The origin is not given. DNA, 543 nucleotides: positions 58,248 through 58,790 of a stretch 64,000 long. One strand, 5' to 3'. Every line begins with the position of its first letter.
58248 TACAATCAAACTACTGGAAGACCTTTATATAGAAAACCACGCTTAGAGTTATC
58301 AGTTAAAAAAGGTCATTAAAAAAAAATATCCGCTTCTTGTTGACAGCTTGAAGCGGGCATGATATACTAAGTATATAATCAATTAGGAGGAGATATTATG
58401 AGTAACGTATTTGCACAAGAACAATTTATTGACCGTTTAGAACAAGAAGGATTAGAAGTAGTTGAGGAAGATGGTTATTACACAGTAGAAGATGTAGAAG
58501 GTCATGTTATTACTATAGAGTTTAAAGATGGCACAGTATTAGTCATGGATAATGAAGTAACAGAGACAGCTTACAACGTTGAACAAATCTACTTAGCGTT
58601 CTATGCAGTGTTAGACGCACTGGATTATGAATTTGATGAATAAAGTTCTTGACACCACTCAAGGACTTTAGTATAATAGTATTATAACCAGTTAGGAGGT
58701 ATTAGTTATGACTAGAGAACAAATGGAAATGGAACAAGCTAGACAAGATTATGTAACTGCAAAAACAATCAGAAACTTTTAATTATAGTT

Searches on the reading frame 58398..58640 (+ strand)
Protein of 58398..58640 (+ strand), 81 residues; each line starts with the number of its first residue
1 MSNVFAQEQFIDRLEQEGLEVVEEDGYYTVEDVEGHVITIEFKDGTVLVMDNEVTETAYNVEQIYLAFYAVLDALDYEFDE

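Call 55: find_encoding_contigs(protein=window:58398-58640:+, flank=8000, max_places=6)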
Protein window:58398-58640:+ (81 aa): 1 contig read that carries it; 1 place shown.
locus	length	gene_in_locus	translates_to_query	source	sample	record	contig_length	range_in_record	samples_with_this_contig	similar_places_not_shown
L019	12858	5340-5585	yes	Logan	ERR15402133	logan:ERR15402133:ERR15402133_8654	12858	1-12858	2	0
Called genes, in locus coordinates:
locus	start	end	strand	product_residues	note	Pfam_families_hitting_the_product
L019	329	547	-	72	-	-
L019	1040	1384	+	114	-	-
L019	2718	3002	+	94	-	-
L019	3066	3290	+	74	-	-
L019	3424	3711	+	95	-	-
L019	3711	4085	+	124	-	-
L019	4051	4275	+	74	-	-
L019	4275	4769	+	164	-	-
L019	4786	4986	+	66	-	-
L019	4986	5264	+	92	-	-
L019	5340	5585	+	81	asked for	-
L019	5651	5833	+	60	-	-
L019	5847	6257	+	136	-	-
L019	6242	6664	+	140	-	-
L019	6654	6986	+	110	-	-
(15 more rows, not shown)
